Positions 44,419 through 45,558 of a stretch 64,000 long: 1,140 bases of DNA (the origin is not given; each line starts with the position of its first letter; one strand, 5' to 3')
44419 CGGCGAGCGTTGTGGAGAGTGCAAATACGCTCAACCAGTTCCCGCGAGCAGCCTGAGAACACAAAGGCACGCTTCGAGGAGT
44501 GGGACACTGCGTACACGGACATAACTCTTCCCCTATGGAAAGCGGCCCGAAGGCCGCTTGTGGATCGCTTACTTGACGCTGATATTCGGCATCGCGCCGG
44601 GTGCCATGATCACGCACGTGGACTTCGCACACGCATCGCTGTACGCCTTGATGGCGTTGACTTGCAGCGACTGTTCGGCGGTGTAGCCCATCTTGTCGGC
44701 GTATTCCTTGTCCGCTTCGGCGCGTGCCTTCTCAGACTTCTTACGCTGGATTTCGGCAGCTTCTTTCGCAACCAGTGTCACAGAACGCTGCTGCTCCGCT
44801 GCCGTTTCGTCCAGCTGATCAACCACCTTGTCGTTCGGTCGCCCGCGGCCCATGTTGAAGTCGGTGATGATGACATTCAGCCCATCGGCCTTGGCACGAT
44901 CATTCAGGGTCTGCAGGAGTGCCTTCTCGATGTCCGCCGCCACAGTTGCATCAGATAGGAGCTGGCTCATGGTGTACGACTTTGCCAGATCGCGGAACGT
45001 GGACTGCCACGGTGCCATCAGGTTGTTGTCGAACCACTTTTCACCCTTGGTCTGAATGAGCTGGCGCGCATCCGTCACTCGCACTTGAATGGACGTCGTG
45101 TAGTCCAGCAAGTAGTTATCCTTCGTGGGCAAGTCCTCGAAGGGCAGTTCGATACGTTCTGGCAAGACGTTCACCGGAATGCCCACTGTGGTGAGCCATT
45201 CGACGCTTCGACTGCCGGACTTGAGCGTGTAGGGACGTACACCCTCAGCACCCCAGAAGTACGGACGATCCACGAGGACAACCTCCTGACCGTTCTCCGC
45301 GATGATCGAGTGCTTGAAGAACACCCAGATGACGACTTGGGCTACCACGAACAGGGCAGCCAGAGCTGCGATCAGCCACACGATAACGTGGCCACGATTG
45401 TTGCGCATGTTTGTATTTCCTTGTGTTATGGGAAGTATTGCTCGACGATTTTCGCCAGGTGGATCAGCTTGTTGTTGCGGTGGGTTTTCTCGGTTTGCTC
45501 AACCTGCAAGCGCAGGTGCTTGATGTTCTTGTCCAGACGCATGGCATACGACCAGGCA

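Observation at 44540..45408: Phage-encoded SPFH/band-7 membrane protein as a stand-alone early gene with its own UUCG hairpin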

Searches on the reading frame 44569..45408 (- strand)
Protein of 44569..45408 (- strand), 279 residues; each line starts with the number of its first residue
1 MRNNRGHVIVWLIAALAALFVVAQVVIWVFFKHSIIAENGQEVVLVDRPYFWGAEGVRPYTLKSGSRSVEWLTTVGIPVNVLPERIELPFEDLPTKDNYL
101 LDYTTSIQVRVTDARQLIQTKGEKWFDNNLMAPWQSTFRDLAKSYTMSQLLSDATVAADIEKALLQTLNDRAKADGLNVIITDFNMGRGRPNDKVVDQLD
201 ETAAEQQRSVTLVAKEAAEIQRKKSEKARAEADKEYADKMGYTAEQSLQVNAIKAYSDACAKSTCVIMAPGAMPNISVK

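Call 3: search_protein_families(library=pfam, proteins=[window:44569-45408:-], max_evalue=1)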
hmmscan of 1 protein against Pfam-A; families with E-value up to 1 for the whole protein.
window:44569-45408:- (279 aa): 2 families
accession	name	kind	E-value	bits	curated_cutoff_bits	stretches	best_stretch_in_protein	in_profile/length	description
PF01145.31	Band_7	-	4.8e-16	59.7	23.6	1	74-224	33-173/176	SPFH domain / Band 7 family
PF04102.17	SlyX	-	0.55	11.4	30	0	193-233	16-56/67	SlyX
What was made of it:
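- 44569..45408 (-): CDS PaBG_00287, 279 aa: SPFH/band-7 protein of phage family PHROG 200. Pfam Band_7 59.7 bits (call 3).
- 44839..45315 (-): Codons for residues 32-190: SPFH alpha/beta core. The Pfam match covers residues 74-224 (call 3).
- On Pfam Band_7 / SPFH superfamily (PF01145): 59.7 bits against 23.6, E=4.8e-16, residues 74-224 (call 3)
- Checked: It matches Pfam Band_7 at E=4.8e-16, 59.7 bits against a cut-off of 23.6 (call 3).
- Domain and fold: Pfam Band_7 59.7 bits (call 3).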

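Call 4: search_protein_families(library=phrogs, proteins=[window:44569-45408:-], max_evalue=0.01)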
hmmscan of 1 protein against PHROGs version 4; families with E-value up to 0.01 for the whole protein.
window:44569-45408:- (279 aa): 1 family
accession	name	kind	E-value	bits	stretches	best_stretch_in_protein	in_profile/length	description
phrog_200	-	other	9.5e-26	91.8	1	11-255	78-317/379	lipoprotein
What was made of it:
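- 44569..45408 (-): PHROG 200 at 9.5e-26 (call 4).
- On PHROG 200 (phage SPFH 'lipoprotein'): E=9.5e-26, residues 11-255 (call 4)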

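Call 5: search_protein_families(library=ncbifam, proteins=[window:44569-45408:-], max_evalue=1)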
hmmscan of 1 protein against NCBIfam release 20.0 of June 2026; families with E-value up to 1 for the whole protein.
window:44569-45408:- (279 aa): 2 families
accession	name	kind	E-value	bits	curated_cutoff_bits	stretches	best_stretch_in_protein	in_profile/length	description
TIGR01933.1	hflK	equivalog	8.4e-08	32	159.4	1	94-246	54-201/261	FtsH protease activity modulator HflK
NF009967.0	PRK13430.1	equivalog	0.026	13.7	200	1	141-240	131-231/271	F0F1 ATP synthase subunit delta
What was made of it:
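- On HflK (TIGR01933 equivalog; FtsH modulator): 32 bits against 159.4 (call 5)
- Closest known: HflK/HflC. Different: It fails the HflK equivalog model, at 32 bits against 159 (call 5).
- The HflK equivalog model fails, at 32 bits against 159 (call 5). TIGR01933 scores 32 bits against a cut-off of 159 (call 5).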

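Call 6: search_protein_families(library=padloc, proteins=[window:44569-45408:-], max_evalue=1)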
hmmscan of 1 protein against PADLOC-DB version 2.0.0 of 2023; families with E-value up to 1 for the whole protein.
window:44569-45408:- (279 aa): 0 families
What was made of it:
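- On Known anti-phage defence systems (PADLOC-DB): 0 families at E<=1 (call 6)
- Tried and rejected: Defence-system membership: PADLOC gave no hit (call 6).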

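Call 8: search_dna_similar(query=window:44569-45408:-, collection=phages, mode=protein, max_rows=40, rows=spread)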
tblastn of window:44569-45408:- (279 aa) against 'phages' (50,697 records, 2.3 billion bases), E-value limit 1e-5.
Records with a match: 17; places in all: 17; records where one place covers at least 80% of the query: 16.
Best place of each record, by identity: >=99% 2; <60% 15.
By first word of the organism name: Stenotrophomonas 11; Xanthomonas 3; Pseudomonas 2; Tunturiibacter 1.
By host as written in the record: Stenotrophomonas maltophilia 10; Pseudomonas aeruginosa PAO1 2; Xanthomonas campestris pv. campestris str. 8004 1; Xanthomonas citri 306 1; Xanthomonas sp. 1; Stenotrophomonas maltophilia SRM01 1; Tunturiibacter psychrotolerans X5P2 1.
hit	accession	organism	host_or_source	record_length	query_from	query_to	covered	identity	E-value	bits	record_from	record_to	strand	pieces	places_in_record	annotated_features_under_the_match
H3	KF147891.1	Pseudomonas phage PaBG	Pseudomonas aeruginosa PAO1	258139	1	279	100%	100.0%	1e-171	531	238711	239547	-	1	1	putative FtsH protease regulator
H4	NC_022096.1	Pseudomonas phage PaBG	Pseudomonas aeruginosa PAO1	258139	1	279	100%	100.0%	1e-171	531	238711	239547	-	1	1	putative FtsH protease regulator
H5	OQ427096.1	Xanthomonas phage X1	Xanthomonas campestris pv. campestris ...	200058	40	271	83%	41.4%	3e-48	177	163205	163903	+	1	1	SPFH domain-containing protein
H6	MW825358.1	Xanthomonas phage vB_XciM_LucasX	Xanthomonas citri 306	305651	28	276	89%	33.9%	2e-39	151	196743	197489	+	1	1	hypothetical protein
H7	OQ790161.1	Xanthomonas phage RTH11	Xanthomonas sp.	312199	38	271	84%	35.3%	2e-41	157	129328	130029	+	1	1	SPFH domain-containing protein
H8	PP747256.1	Stenotrophomonas phage cm3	Stenotrophomonas maltophilia SRM01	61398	34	271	85%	32.4%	1e-32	132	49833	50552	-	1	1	hypothetical protein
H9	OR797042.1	Stenotrophomonas phage vB_SmaS_Bhz55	Stenotrophomonas maltophilia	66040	34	271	85%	32.4%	1e-32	132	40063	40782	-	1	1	hypothetical protein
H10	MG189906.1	Stenotrophomonas phage vB_SmaS_DLP_5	Stenotrophomonas maltophilia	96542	40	271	83%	32.9%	2e-37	146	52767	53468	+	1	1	SPFH domain-containing protein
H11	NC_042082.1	Stenotrophomonas phage vB_SmaS_DLP_5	Stenotrophomonas maltophilia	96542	40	271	83%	32.9%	2e-37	146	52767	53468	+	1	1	SPFH domain-containing protein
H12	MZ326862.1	Stenotrophomonas phage Summit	Stenotrophomonas maltophilia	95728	40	271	83%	32.9%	2e-37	146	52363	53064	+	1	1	putative membrane protein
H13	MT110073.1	Stenotrophomonas phage vB_SmaS_DLP_3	Stenotrophomonas maltophilia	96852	40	271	83%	32.9%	1e-36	143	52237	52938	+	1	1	SPFH domain-containing protein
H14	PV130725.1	Stenotrophomonas phage Yut1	Stenotrophomonas maltophilia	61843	34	271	85%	31.9%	2e-32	131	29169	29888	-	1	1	lipoprotein | hypothetical protein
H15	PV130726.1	Stenotrophomonas phage Yut4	Stenotrophomonas maltophilia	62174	34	271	85%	31.9%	2e-32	131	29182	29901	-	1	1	lipoprotein | hypothetical protein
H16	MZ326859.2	Stenotrophomonas phage Siara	Stenotrophomonas maltophilia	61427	44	271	82%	30.0%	3e-26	113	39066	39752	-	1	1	band-7-like membrane protein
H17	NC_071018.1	Stenotrophomonas phage Siara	Stenotrophomonas maltophilia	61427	44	271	82%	30.0%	3e-26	113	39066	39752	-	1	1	band-7-like membrane protein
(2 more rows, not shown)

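Call 15: find_homologous_proteins(query=window:44569-45408:-, max_evalue=0.00001)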
Query window:44569-45408:- (279 aa): 15 proteins with E <= 0.00001 among 878 candidates.
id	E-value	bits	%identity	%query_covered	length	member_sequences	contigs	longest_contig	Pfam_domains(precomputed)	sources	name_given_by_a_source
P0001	1.3e-179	613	100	100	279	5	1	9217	PF01145.32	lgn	-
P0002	9.1e-130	450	75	97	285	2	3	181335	PF01145.32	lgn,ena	-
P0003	4.2e-104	366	59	100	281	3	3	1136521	PF01145.32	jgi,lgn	jgi:regulator of protease activity HflC (stomatin/prohibitin superfamily)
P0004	2.8e-101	357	59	98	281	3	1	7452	PF01145.32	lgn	-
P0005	3.9e-98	346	59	100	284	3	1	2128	PF01145.32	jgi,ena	-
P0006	9.0e-83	296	52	98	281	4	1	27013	PF01145.32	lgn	-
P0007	5.5e-79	283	50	98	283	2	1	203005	PF01145.32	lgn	-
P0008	6.8e-79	283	52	94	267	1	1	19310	PF01145.32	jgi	jgi:regulator of protease activity HflC (stomatin/prohibitin superfamily)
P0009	1.1e-77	279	52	87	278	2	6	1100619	PF01145.32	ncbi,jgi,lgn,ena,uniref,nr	ncbi:SPFH domain-containing protein [Pseudomonas fluorescens]|uniref:SPFH domain-containing protein 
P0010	4.7e-58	215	40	97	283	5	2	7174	PF01145.32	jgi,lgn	jgi:regulator of protease activity HflC (stomatin/prohibitin superfamily)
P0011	5.9e-58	215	40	97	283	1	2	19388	PF01145.32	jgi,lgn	jgi:regulator of protease activity HflC (stomatin/prohibitin superfamily)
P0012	4.6e-56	208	42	93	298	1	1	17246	PF01145.32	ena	-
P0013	4.6e-56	208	42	93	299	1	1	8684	PF01145.32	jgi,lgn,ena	-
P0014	6.5e-53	198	38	95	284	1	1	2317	PF01145.32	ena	-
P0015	4.9e-28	116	30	96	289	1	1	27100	PF01145.32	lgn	-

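Call 16: find_encoding_contigs(protein=P0002, flank=6000, max_places=3)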
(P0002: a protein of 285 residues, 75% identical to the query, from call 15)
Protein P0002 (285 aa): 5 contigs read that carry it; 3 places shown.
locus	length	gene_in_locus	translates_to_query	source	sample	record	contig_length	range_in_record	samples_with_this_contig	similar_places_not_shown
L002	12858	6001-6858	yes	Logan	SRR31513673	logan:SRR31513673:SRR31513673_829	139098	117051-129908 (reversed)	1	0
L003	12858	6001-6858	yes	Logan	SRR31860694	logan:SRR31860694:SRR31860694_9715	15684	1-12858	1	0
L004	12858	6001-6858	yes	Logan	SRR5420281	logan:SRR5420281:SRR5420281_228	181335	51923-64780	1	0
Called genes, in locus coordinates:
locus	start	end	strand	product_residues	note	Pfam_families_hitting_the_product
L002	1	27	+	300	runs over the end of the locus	-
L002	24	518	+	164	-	-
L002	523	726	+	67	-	-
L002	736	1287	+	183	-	-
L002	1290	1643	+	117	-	-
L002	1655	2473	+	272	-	-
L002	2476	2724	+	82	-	-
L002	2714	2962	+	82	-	-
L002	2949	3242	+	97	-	-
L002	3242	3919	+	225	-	-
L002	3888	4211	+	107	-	PF14216:DUF4326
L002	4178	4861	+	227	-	-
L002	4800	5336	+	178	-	-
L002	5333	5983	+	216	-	-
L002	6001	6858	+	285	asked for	PF01145:Band_7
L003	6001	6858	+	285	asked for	PF01145:Band_7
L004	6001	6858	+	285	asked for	PF01145:Band_7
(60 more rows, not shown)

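Call 17: find_encoding_contigs(protein=P0003, flank=8000, max_places=3)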
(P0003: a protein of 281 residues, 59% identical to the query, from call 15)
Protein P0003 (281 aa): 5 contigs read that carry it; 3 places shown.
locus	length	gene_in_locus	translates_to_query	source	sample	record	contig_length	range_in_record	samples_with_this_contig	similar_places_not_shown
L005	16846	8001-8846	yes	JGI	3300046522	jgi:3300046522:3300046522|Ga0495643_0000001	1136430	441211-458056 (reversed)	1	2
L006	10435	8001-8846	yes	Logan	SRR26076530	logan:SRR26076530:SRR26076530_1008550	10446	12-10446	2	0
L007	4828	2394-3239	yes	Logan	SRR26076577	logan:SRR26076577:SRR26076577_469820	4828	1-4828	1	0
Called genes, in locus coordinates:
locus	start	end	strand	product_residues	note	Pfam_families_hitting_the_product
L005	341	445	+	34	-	-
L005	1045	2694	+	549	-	PF00672:HAMP, PF00015:MCPsignal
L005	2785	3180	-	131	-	-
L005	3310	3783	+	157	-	-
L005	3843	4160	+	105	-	-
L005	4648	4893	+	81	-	-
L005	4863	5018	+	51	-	-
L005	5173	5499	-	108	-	-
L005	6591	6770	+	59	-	-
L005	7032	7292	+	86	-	-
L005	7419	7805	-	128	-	-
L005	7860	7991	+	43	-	-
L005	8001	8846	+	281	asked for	PF01145:Band_7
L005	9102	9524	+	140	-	-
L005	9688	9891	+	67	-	-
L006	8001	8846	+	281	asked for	PF01145:Band_7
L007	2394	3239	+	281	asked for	PF01145:Band_7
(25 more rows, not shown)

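Call 18: find_encoding_contigs(protein=P0009, flank=8000, max_places=4)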
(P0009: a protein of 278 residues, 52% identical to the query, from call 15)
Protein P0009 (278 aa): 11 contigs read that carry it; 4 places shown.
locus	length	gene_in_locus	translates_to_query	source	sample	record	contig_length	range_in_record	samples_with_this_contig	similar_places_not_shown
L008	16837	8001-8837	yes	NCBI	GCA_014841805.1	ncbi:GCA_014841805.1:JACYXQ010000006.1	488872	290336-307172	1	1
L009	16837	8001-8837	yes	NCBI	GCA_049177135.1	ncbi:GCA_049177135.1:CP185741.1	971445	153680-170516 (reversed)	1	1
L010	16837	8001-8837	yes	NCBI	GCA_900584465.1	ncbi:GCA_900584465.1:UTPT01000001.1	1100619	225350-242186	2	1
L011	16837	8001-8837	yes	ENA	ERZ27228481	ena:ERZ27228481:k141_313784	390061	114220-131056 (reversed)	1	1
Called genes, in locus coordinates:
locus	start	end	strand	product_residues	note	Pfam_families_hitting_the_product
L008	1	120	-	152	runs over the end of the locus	-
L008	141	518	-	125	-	-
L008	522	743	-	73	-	-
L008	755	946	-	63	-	-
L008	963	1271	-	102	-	-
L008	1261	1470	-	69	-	-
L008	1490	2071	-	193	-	-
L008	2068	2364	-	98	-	-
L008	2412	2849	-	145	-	-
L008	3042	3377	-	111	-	-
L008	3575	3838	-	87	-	-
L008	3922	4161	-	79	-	-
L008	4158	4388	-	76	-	-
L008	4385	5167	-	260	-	-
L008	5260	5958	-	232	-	-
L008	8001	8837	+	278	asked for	PF01145:Band_7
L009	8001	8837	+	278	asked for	PF01145:Band_7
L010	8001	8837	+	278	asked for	PF01145:Band_7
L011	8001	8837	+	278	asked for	PF01145:Band_7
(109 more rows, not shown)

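Call 28: search_solved_structures(query=window:44569-45408:-, max_evalue=1, show_alignments=2)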
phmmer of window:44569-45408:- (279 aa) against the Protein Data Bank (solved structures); distinct sequences matched with E-value up to 1: 2.
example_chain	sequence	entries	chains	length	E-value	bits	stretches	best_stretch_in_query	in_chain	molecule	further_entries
8z5g_A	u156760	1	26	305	0.00084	22.2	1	40-268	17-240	Protein QmcA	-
9zd2_F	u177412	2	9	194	0.26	14.1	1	11-179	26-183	Stomatin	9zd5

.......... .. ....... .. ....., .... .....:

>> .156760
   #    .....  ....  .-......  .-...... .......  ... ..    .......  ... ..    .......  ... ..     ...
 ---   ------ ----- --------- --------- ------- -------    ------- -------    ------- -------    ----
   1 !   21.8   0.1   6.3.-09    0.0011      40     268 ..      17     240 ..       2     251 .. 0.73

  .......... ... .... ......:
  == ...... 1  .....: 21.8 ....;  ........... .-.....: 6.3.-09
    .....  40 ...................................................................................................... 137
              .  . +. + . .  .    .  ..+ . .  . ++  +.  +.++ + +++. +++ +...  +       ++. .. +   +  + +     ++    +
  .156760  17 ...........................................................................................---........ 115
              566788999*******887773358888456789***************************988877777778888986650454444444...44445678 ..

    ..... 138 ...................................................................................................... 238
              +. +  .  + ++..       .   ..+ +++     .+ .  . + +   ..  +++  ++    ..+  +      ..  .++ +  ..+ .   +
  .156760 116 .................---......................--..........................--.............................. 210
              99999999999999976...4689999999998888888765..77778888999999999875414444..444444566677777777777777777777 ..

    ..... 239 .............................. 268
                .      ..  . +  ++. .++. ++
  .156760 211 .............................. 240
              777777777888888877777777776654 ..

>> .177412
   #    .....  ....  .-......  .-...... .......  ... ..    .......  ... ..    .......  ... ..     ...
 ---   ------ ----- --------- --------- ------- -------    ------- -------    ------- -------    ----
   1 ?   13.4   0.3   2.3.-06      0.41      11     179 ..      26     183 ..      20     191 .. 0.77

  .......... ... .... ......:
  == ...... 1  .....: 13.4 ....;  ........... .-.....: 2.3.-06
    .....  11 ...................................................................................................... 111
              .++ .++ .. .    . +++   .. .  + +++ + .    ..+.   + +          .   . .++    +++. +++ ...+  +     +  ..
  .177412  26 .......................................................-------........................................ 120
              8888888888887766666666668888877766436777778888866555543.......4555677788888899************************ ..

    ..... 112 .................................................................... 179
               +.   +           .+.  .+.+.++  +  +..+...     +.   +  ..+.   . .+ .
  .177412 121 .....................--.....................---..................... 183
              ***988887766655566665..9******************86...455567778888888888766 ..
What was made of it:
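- Closest known: QmcA-YbbJ and other SPFH-NfeD pairs. Same: QmcA is the best single-sequence PDB hit, at 8e-4 (call 28).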

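Call 34: get_annotated_region(hit=H5, flank=5000)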
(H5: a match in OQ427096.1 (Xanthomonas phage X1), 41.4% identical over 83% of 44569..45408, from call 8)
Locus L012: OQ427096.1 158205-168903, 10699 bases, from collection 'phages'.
description: Xanthomonas phage X1, complete genome.
organism: Xanthomonas phage X1 (NCBI taxid 2511832)
taxonomy: Viruses; Duplodnaviria; Heunggongvirae; Uroviricota; Caudoviricetes
host: Xanthomonas campestris pv. campestris str. 8004; source: cave sediment; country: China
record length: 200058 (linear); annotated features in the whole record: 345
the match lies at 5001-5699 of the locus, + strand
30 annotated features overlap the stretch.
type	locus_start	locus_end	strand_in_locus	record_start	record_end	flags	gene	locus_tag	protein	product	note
CDS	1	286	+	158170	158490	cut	-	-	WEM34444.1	hypothetical protein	-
CDS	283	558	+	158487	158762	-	-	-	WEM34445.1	hypothetical protein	-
CDS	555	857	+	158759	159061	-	-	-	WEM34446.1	hypothetical protein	-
CDS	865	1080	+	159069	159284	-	-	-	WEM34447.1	hypothetical protein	-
CDS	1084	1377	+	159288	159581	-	-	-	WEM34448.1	hypothetical protein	-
CDS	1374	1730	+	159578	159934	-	-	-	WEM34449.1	hypothetical protein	-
CDS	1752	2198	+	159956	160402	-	-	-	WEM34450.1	hypothetical protein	-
CDS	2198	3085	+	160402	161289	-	-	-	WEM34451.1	polynucleotide kinase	-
CDS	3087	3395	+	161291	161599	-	-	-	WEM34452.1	hypothetical protein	-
CDS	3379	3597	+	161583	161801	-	-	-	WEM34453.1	hypothetical protein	-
CDS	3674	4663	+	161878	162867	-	-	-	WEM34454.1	DUF932 domain-containing protein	-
CDS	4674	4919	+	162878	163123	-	-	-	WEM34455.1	transmembrane protein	-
CDS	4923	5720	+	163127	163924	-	-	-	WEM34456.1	SPFH domain-containing protein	-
CDS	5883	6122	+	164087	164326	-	-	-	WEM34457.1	hypothetical protein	-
CDS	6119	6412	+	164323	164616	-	-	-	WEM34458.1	DUF4884 domain-containing protein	-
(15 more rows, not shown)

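Call 35: get_annotated_region(hit=H10, flank=5000)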
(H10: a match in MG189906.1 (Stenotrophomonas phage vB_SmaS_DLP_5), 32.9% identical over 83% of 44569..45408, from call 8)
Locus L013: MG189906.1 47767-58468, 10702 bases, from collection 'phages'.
description: Stenotrophomonas phage vB_SmaS_DLP_5, complete genome.
organism: Stenotrophomonas phage vB_SmaS_DLP_5 (NCBI taxid 2044561)
taxonomy: Viruses; Duplodnaviria; Heunggongvirae; Uroviricota; Caudoviricetes; Delepquintavirus; Delepquintavirus DLP5
host: Stenotrophomonas maltophilia; source: -; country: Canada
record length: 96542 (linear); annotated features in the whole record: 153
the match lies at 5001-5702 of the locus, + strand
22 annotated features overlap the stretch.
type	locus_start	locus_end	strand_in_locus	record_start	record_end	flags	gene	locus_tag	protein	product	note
CDS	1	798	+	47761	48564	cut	-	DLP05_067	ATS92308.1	hypothetical protein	-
CDS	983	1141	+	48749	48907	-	-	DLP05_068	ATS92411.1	hypothetical protein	-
CDS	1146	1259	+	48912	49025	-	-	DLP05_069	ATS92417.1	hypothetical protein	-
CDS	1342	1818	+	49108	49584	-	-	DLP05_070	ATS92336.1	hypothetical protein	-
CDS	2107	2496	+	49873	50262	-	-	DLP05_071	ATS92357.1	hypothetical protein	-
tRNA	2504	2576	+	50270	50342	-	-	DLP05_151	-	tRNA-TERM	tRNA-Sup-CTA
tRNA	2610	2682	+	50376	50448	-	-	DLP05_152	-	tRNA-Glu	tRNA-Glu-TTC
tRNA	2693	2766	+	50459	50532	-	-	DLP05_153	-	tRNA-Gly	tRNA-Gly-TCC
CDS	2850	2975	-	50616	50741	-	-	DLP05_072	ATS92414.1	hypothetical protein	-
tRNA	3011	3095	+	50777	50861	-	-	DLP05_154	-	tRNA-Ser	tRNA-Ser-GCT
CDS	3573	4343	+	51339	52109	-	-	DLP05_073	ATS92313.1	hypothetical protein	-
CDS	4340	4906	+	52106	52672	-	-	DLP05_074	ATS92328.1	hypothetical protein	-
CDS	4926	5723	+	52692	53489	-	-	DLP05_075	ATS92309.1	SPFH domain-containing protein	-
CDS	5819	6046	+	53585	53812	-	-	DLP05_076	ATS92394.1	hypothetical protein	-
CDS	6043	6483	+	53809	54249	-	-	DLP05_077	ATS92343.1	hypothetical protein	-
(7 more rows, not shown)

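Call 36: get_annotated_region(hit=H16, flank=5000)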
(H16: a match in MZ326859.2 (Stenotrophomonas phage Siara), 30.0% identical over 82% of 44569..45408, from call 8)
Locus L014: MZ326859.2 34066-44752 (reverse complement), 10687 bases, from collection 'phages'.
description: Stenotrophomonas phage Siara, complete genome.
organism: Stenotrophomonas phage Siara (NCBI taxid 2859658)
taxonomy: Viruses; Duplodnaviria; Heunggongvirae; Uroviricota; Caudoviricetes; Beaumontvirinae; Siaravirus; Siaravirus siara
host: Stenotrophomonas maltophilia; source: wastewater collected; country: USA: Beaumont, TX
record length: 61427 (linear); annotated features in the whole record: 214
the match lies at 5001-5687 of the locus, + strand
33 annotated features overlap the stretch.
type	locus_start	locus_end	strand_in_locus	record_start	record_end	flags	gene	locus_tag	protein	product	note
CDS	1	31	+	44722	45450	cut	-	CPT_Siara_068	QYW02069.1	RecA-like DNA recombinase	HHpred: 5JRJ_A (99.27); label: CPT_Siara_068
regulatory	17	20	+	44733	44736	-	-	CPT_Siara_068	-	ribosome_binding_site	-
CDS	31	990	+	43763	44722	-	-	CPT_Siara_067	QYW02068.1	hypothetical protein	label: CPT_Siara_067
regulatory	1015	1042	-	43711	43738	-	-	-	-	terminator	-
regulatory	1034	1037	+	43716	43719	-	-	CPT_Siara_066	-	ribosome_binding_site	-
CDS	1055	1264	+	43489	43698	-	-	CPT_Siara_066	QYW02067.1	TraR-like transcription factor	HHpred: 6PST_N (99.63); label: CPT_Siara_066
regulatory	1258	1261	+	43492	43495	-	-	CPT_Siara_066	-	ribosome_binding_site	-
CDS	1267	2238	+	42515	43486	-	-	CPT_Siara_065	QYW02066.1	RecB-like exonuclease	InterPro:IPR011604 2e-5; label: CPT_Siara_065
regulatory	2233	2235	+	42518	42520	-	-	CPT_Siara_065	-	ribosome_binding_site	-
CDS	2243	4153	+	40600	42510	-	-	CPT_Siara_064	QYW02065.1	DNA helicase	YP_003923.1 75121e-18; label: CPT_Siara_064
regulatory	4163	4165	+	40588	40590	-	-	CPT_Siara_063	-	ribosome_binding_site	-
CDS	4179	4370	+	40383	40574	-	-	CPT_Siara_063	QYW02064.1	hypothetical protein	label: CPT_Siara_063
tRNA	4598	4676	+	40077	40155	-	-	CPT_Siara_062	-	tRNA-Trp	label: CPT_Siara_062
tRNA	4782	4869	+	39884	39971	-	-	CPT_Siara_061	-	tRNA-Ser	label: CPT_Siara_061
regulatory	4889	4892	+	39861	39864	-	-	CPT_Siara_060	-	ribosome_binding_site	-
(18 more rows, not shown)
